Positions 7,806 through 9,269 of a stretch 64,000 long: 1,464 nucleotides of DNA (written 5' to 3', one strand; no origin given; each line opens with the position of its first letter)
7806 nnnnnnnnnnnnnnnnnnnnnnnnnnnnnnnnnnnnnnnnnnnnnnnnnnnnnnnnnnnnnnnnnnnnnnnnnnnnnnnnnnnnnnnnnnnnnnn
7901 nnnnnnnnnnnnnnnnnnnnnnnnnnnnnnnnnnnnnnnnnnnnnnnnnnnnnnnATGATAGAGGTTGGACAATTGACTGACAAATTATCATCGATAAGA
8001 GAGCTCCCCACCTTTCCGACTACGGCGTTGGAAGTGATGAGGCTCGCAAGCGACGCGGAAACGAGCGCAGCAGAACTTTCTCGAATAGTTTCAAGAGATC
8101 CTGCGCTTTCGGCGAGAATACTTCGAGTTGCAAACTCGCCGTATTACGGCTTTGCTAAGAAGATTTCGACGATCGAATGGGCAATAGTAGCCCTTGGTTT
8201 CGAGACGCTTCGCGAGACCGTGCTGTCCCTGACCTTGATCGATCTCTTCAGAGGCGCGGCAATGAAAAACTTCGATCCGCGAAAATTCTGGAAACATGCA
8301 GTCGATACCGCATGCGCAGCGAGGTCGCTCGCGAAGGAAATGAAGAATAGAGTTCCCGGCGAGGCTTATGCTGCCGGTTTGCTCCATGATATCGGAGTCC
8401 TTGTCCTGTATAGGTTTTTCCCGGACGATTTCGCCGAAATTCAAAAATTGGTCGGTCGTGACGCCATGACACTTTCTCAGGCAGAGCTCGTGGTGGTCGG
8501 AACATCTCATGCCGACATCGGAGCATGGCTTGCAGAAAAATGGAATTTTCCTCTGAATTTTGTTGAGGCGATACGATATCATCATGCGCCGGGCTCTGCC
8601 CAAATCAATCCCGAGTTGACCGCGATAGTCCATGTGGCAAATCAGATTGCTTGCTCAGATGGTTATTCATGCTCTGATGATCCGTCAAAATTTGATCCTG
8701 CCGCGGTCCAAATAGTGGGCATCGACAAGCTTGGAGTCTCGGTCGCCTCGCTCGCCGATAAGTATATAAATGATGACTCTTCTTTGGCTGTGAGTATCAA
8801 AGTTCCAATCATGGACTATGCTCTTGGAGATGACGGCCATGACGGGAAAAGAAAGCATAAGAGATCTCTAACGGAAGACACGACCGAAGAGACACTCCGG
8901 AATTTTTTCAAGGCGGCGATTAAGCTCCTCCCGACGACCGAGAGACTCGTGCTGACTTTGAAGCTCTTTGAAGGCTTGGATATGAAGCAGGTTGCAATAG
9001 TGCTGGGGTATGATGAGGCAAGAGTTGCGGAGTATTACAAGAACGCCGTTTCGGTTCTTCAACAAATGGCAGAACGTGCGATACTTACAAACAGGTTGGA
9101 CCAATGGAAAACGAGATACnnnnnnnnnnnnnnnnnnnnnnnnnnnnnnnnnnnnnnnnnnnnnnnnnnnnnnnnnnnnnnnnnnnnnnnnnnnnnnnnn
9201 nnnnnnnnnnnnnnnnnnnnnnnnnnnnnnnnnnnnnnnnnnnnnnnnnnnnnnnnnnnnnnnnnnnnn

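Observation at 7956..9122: HDOD domain fused to a sigma-70 region-4-like HTH, translationally coupled to fliA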

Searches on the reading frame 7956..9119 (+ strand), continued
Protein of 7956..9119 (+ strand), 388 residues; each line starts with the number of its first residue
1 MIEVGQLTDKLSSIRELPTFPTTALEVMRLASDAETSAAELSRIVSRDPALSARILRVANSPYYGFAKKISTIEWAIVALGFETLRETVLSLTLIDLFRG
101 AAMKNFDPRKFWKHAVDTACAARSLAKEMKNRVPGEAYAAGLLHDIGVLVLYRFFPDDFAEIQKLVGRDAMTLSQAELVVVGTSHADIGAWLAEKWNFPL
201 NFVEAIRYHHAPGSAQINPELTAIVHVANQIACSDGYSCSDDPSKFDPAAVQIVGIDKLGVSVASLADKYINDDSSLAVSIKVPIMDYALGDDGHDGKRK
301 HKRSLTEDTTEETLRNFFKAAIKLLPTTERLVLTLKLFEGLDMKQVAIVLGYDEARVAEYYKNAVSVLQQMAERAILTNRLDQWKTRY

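Call 71: list_cluster_members(proteins=[P0141, P0143, P0145, P0148, P0149, P0158, P0159, P0170, P0198, P0220])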
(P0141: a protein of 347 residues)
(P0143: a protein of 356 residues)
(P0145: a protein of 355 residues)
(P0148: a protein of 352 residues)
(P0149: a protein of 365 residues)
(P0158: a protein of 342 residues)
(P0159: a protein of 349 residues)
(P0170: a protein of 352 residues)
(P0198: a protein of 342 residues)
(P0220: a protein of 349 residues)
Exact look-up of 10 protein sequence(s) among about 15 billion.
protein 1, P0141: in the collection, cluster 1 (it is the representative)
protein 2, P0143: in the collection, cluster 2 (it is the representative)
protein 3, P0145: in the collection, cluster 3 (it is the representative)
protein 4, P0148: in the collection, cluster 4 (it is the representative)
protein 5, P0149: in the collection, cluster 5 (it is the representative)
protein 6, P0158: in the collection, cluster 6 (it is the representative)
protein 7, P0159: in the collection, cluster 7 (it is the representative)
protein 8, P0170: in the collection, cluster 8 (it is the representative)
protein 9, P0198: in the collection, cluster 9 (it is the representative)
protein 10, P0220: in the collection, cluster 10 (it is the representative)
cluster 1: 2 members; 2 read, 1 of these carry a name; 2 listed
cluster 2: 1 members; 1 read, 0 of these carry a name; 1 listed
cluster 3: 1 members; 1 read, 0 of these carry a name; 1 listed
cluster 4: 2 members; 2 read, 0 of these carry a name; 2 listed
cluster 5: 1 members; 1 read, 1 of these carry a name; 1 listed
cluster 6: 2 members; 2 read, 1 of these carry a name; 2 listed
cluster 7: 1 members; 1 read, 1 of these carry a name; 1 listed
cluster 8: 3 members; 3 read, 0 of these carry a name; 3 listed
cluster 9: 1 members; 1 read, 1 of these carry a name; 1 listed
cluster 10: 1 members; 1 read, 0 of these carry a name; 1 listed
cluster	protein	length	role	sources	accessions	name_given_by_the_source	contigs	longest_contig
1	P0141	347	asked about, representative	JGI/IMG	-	RNA polymerase sigma factor (sigma-70 family)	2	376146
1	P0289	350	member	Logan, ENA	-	-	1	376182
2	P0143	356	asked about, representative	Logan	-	-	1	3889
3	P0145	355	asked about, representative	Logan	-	-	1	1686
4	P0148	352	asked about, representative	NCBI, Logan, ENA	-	-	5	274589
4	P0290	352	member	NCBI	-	-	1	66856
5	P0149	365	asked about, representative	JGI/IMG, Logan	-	RNA polymerase sigma factor (sigma-70 family)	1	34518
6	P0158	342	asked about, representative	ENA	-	-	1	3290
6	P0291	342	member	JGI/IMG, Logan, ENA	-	putative nucleotidyltransferase with HDIG domain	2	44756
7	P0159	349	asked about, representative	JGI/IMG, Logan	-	putative nucleotidyltransferase with HDIG domain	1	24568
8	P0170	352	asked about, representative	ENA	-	-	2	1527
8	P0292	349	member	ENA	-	-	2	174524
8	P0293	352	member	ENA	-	-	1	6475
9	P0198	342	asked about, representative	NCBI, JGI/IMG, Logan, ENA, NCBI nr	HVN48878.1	MAG TPA: HDOD domain-containing protein [Bacteroidota bacterium] | HDOD domain-containing protein [Bacteroidota bacterium]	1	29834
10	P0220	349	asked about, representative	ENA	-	-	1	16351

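Call 72: find_homologous_proteins(query=A4, max_evalue=1e-30)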
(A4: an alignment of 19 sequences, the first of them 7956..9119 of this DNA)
Query A4 (19 sequences) (388 aa, profile of the alignment): 675 proteins with E <= 1e-30 among 8000 candidates; the best 120 are listed.
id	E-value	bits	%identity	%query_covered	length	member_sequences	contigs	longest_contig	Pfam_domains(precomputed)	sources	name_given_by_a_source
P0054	2.9e-150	518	34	91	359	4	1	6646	PF08668.19,PF01966.29,PF04545.23,PF08281.19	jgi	-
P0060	1.6e-147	509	34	91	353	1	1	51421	PF08668.19,PF01966.29,PF04545.23,PF08281.19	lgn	-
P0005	3.9e-128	446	82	100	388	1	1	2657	PF08668.19,PF01966.29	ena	-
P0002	2.5e-127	443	83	100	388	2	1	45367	PF08668.19,PF01966.29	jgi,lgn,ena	-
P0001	3.3e-127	442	100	98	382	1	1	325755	PF08668.19,PF01966.29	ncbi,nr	ncbi:MAG TPA: HDOD domain-containing protein [Candidatus Acidoferrales bacterium]|nr:HDOD domain-con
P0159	4.9e-127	442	28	90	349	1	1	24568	PF08668.19,PF01966.29,PF08281.19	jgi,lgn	jgi:putative nucleotidyltransferase with HDIG domain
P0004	6.8e-126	438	82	100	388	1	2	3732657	PF08668.19,PF01966.29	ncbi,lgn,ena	-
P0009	1.1e-125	438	81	100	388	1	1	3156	PF08668.19,PF01966.29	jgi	jgi:putative nucleotidyltransferase with HDIG domain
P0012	1.7e-125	437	73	100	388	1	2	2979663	PF08668.19,PF01966.29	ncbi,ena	ncbi:MAG: HDOD domain-containing protein [Candidatus Kryptoniota bacterium]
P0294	2.8e-125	436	28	91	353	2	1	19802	PF08668.19,PF01966.29,PF04545.23,PF08281.19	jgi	jgi:RNA polymerase sigma factor (sigma-70 family)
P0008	1.4e-124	434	80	100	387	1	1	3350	PF08668.19,PF01966.29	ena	-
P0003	2.0e-124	433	83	100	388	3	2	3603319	PF08668.19,PF01966.29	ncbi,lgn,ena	-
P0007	6.7e-124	432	81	100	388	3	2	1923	PF08668.19,PF01966.29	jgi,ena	-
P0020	9.4e-124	431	70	100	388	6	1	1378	PF08668.19,PF01966.29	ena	-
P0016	9.8e-123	428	72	100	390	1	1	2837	PF08668.19,PF01966.29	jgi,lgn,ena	-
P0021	1.4e-122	427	71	100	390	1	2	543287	PF08668.19,PF01966.29,PF08281.19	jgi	jgi:RNA polymerase sigma factor (sigma-70 family)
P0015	2.0e-122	427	70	100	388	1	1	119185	PF08668.19,PF01966.29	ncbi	-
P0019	8.4e-121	421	69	100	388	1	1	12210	PF08668.19,PF01966.29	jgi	jgi:putative nucleotidyltransferase with HDIG domain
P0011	3.1e-120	420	72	100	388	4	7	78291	PF08668.19,PF01966.29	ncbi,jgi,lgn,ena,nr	ncbi:MAG: HDOD domain-containing protein [Bacteroidetes bacterium]|nr:HDOD domain-containing protein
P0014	7.1e-120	418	71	100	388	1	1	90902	PF08668.19,PF01966.29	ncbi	-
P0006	7.7e-120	418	83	100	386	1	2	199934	PF08668.19,PF01966.29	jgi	jgi:putative nucleotidyltransferase with HDIG domain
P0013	1.4e-119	417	71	100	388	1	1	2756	PF08668.19,PF01966.29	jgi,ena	-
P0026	1.5e-119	417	70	100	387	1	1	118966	PF08668.19,PF01966.29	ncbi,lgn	-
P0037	3.1e-119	416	65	100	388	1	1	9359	PF08668.19,PF01966.29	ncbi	-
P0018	1.1e-118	414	71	100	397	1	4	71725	PF08668.19,PF01966.29,PF04545.23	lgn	-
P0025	1.8e-118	414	69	100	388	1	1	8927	PF08668.19,PF01966.29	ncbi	-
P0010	1.9e-118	414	78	100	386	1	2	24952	PF08668.19,PF01966.29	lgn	-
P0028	3.7e-118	413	68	100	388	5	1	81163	PF08668.19,PF01966.29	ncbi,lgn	-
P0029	8.2e-118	412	67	100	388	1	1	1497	PF08668.19,PF01966.29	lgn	-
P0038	9.5e-118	411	64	100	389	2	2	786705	PF08668.19,PF01966.29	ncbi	ncbi:MAG: HDOD domain-containing protein [Candidatus Kryptoniota bacterium]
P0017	1.1e-117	411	70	100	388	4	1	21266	PF08668.19,PF01966.29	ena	-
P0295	2.2e-117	410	32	91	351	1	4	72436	PF08668.19,PF01966.29,PF04545.23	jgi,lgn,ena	jgi:RNA polymerase sigma factor (sigma-70 family)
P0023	3.2e-117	410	70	100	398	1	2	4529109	PF08668.19,PF01966.29,PF04545.23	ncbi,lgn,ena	-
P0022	3.7e-117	409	69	100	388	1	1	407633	PF08668.19,PF01966.29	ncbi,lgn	-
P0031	1.0e-116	408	66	100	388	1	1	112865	PF08668.19,PF01966.29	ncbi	-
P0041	1.6e-116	407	62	100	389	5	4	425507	PF08668.19,PF01966.29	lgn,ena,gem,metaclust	metaclust:\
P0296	2.2e-116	407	32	95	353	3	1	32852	PF08668.19,PF01966.29,PF08281.19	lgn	-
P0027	3.4e-116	406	69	100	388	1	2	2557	PF08668.19,PF01966.29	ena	-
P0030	3.5e-116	406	66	100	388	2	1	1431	PF08668.19,PF01966.29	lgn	-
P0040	6.3e-116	405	63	100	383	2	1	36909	PF08668.19,PF01966.29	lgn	-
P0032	1.1e-115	405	66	100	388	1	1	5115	PF08668.19,PF01966.29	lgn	-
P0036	1.6e-115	404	66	100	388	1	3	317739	PF08668.19,PF01966.29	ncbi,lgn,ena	-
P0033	2.2e-115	404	66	100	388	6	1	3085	PF08668.19,PF01966.29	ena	-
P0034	1.0e-113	398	66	100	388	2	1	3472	PF08668.19,PF01966.29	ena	-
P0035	8.7e-113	395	66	100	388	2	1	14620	PF08668.19,PF01966.29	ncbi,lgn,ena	-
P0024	4.9e-112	393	70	100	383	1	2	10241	PF08668.19,PF01966.29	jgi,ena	-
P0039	1.6e-110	388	62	100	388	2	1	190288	PF08668.19,PF01966.29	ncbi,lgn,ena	-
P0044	5.8e-82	294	44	61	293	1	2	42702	PF08668.19,PF01966.29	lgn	-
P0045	9.2e-82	293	44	66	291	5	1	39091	PF08668.19,PF01966.29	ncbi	-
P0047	9.3e-80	286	42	59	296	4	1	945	PF08668.19,PF01966.29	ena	-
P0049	1.4e-76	276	45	60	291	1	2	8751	PF08668.19,PF01966.29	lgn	-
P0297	3.4e-76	275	44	61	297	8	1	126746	PF08668.19,PF01966.29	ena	-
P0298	4.8e-76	274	46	61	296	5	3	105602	PF08668.19,PF01966.29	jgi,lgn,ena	jgi:putative nucleotidyltransferase with HDIG domain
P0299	6.7e-76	274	45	57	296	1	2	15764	PF08668.19,PF01966.29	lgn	-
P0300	2.4e-75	272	44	64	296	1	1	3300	PF08668.19,PF01966.29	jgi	jgi:putative nucleotidyltransferase with HDIG domain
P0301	5.7e-75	271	44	65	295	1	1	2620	PF08668.19,PF01966.29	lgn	-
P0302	3.3e-74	268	40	66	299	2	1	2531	PF08668.19,PF01966.29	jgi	-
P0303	4.2e-74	268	46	57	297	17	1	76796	PF08668.19,PF01966.29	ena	-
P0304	4.7e-74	268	44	63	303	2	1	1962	PF08668.19,PF01966.29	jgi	jgi:putative nucleotidyltransferase with HDIG domain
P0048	6.1e-74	267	47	57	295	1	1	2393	PF08668.19,PF01966.29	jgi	jgi:putative nucleotidyltransferase with HDIG domain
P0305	7.5e-74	267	45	61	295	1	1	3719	PF08668.19,PF01966.29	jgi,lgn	jgi:putative nucleotidyltransferase with HDIG domain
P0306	1.8e-73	266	40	66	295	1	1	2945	PF08668.19,PF01966.29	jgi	jgi:putative nucleotidyltransferase with HDIG domain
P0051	2.7e-73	265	45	60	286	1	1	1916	PF08668.19,PF01966.29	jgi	jgi:putative nucleotidyltransferase with HDIG domain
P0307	4.4e-73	264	45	62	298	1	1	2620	PF08668.19,PF01966.29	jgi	jgi:putative nucleotidyltransferase with HDIG domain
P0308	1.2e-72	263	41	59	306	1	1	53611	PF08668.19,PF01966.29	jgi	jgi:HD-like signal output (HDOD) protein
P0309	2.2e-72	262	40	66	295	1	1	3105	PF08668.19,PF01966.29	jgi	jgi:putative nucleotidyltransferase with HDIG domain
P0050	3.0e-72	262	39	65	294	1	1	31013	PF08668.19,PF01966.29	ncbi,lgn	-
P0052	1.7e-71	259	44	63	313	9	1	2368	PF08668.19,PF01966.29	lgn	-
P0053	2.9e-71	258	41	67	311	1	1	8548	PF08668.19,PF01966.29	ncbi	-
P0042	1.1e-70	257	67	67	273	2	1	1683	PF08668.19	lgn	-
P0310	1.7e-70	256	42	66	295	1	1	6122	PF08668.19,PF01966.29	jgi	jgi:putative nucleotidyltransferase with HDIG domain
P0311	1.6e-69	253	41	61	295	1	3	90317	PF08668.19,PF01966.29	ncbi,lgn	ncbi:MAG: HDOD domain-containing protein [Fibrobacterota bacterium]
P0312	1.3e-68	250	44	61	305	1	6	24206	PF08668.19,PF01966.29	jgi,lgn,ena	jgi:HD-like signal output (HDOD) protein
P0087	1.5e-66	243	37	60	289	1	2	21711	PF08668.19,PF01966.29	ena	-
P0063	1.9e-66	243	39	64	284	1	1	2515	PF08668.19,PF01966.29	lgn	-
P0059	2.0e-66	243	40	70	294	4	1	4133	PF08668.19,PF01966.29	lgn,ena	-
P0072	2.4e-64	236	39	58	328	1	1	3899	PF08668.19,PF01966.29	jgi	jgi:putative nucleotidyltransferase with HDIG domain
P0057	6.1e-64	234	38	61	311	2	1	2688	PF08668.19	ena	-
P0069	6.8e-64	234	40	58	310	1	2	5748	PF08668.19,PF01966.29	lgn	-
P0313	9.4e-64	234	34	63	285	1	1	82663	PF08668.19,PF01966.29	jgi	jgi:putative nucleotidyltransferase with HDIG domain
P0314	9.7e-64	234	37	56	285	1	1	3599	PF08668.19,PF01966.29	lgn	-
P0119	2.2e-63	233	38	66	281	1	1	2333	PF08668.19,PF01966.29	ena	-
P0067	5.5e-63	231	40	57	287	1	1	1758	PF08668.19,PF01966.29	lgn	-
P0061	1.0e-62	230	44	53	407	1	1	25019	PF08668.19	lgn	-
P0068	1.1e-62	230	40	60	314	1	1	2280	PF08668.19,PF01966.29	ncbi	-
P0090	2.8e-62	229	38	57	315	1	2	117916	PF08668.19,PF01966.29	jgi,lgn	-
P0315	3.1e-62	229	36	62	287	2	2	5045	PF08668.19,PF01966.29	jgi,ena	-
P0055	5.7e-62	228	43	56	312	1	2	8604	PF08668.19,PF01966.29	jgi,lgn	jgi:HD-like signal output (HDOD) protein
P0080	1.2e-61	227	41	58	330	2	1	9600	PF08668.19,PF01966.29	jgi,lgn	jgi:putative nucleotidyltransferase with HDIG domain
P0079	1.2e-61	227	36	64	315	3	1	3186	PF08668.19,PF01966.29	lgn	-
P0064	1.3e-61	227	42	52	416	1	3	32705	PF08668.19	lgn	-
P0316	1.6e-61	226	40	56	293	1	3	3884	PF08668.19,PF01966.29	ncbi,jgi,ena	jgi:HD-like signal output (HDOD) protein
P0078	1.6e-61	226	42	62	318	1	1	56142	PF08668.19,PF01966.29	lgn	-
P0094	2.8e-61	226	41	56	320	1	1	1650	PF08668.19,PF01966.29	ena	-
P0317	4.2e-61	225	37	64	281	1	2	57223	PF08668.19,PF01966.29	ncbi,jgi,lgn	jgi:putative nucleotidyltransferase with HDIG domain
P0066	4.3e-61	225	41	59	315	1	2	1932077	PF08668.19,PF01966.29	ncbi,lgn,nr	ncbi:MAG: HDOD domain-containing protein [Calditrichaeota bacterium]|nr:HDOD domain-containing prote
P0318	5.2e-61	225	34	65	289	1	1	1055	PF08668.19,PF01966.29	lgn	-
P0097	1.4e-60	223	39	59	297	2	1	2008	PF08668.19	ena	-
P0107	2.9e-60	222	37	59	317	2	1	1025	PF08668.19,PF01966.29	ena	-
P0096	3.1e-60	222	37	64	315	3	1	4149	PF08668.19,PF01966.29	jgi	jgi:HD-like signal output (HDOD) protein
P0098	5.0e-60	222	40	58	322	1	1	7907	PF08668.19,PF01966.29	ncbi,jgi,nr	ncbi:HDOD domain-containing protein [candidate division KSB1 bacterium]|nr:MAG: HDOD domain-containi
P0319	6.1e-60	221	39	64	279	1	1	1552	PF08668.19,PF01966.29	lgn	-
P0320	6.4e-60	221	39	54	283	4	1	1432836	PF08668.19,PF01966.29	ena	-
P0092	1.3e-59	220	40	58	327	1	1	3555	PF08668.19,PF01966.29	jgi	jgi:putative nucleotidyltransferase with HDIG domain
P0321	1.5e-59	220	39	58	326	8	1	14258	PF08668.19,PF01966.29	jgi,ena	-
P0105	2.0e-59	220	38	59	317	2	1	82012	PF08668.19,PF01966.29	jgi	jgi:HD-like signal output (HDOD) protein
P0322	2.3e-59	219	39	55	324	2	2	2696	PF08668.19,PF01966.29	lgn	-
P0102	3.5e-59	219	41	55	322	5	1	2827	PF08668.19,PF01966.29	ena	-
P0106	4.6e-59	218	37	65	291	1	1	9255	PF08668.19,PF01966.29,PF18019.8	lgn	-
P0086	5.9e-59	218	37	64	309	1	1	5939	PF08668.19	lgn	-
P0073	6.0e-59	218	40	55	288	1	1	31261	PF08668.19,PF01966.29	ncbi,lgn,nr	ncbi:MAG: HDOD domain-containing protein [Verrucomicrobia bacterium]|nr:HDOD domain-containing prote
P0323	9.8e-59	217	35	67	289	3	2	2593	PF08668.19,PF01966.29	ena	-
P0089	1.7e-58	217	40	58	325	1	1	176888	PF08668.19,PF01966.29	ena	-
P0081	2.7e-58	216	37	66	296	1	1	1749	PF08668.19,PF01966.29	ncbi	-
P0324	2.9e-58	216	32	64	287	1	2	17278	PF08668.19,PF01966.29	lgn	-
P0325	3.2e-58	216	40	55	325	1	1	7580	PF08668.19,PF01966.29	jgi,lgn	jgi:HD-like signal output (HDOD) protein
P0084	6.6e-58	215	39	58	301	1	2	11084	PF08668.19,PF01966.29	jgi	jgi:putative nucleotidyltransferase with HDIG domain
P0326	9.1e-58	214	35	67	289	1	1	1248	PF08668.19,PF01966.29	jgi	-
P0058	1.2e-57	214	40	61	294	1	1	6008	PF08668.19,PF01966.29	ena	-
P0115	1.3e-57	214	37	67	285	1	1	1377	PF08668.19,PF01966.29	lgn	-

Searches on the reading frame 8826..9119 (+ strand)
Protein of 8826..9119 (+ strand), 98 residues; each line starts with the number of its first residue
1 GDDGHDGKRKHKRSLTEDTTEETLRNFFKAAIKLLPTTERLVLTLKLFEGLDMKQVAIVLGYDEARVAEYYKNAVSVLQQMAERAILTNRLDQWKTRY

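Call 3: search_protein_families(library=pfam, proteins=[window:8826-9119:+], max_evalue=1)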
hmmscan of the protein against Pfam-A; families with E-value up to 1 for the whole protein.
window:8826-9119:+ (98 aa): 3 families
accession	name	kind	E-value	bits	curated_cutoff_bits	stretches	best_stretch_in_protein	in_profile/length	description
PF08281.18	Sigma70_r4_2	-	8.6e-06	25.8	25.7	1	30-74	6-50/54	Sigma-70, region 4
PF04545.22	Sigma70_r4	-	0.0015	18.5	24.1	1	31-79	1-49/50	Sigma-70, region 4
PF06969.22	HemN_C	-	0.15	12.6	24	1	38-65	8-35/67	HemN C-terminal domain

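Call 4: search_protein_families(library=ncbifam, proteins=[window:8826-9119:+], max_evalue=1)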
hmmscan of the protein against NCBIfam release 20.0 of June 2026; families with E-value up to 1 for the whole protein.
window:8826-9119:+ (98 aa): 34 families (the best 25 are shown)
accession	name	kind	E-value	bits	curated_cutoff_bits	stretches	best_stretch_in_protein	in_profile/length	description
TIGR02479.1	FliA_WhiG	subfamily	2.6e-09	37.2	189.6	1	10-81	151-222/224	FliA/WhiG family RNA polymerase sigma factor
NF005413.0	PRK06986.1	subfamily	7.6e-09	35.8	201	1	8-81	162-235/241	RNA polymerase sigma factor FliA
NF004935.0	PRK06288.1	equivalog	1.2e-07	31.7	343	1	20-80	200-260/270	RNA polymerase sigma factor WhiG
TIGR02937.1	sigma70-ECF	superfamily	1.5e-07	31.2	42.9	1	15-81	98-164/165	sigma-70 family RNA polymerase sigma factor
NF006550.0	PRK09047.1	equivalog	1.3e-06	28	173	1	10-84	115-189/194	RNA polymerase sigma factor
TIGR02983.1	SigE-fam_strep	subfamily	1.8e-06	27.9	141.55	1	17-83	93-159/162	SigE family RNA polymerase sigma factor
NF009091.0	PRK12427.1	equivalog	1.2e-05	25.1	339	1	24-80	173-229/233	FliA/WhiG family RNA polymerase sigma factor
NF008888.0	PRK11922.1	equivalog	1.6e-05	24.7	204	1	11-92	125-206/231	RNA polymerase sigma factor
NF058625.1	sigma_PG0214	equivalog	1.6e-05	24.7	130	1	10-68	89-147/170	GFO_1088 family ECF-type sigma factor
NF006623.1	PRK09191.1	subfamily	1.7e-05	24.7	240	1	17-87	71-141/258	PhyR family response regulator anti-anti-sigma factor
TIGR02985.1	Sig70_bacteroi1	subfamily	2.8e-05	24.4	126.4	1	15-80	95-160/162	RNA polymerase sigma-70 factor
TIGR02984.1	Sig-70_plancto1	subfamily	3.7e-05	23.4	183.75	1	25-82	131-188/189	RNA polymerase sigma-70 factor, Planctomycetaceae-specific subfamily 1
TIGR02952.1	Sig70_famx2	equivalog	4e-05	23.6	206.45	1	17-81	104-169/170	ECF subfamily RNA polymerase sigma factor, BldN family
TIGR03001.1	Sig-70_gmx1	subfamily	4.1e-05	23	154.6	1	13-93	140-219/244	RNA polymerase sigma-70 factor, Myxococcales family 1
NF009166.1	PRK12513.1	equivalog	0.00013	21.7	206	1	17-80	121-184/193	RNA polymerase sigma factor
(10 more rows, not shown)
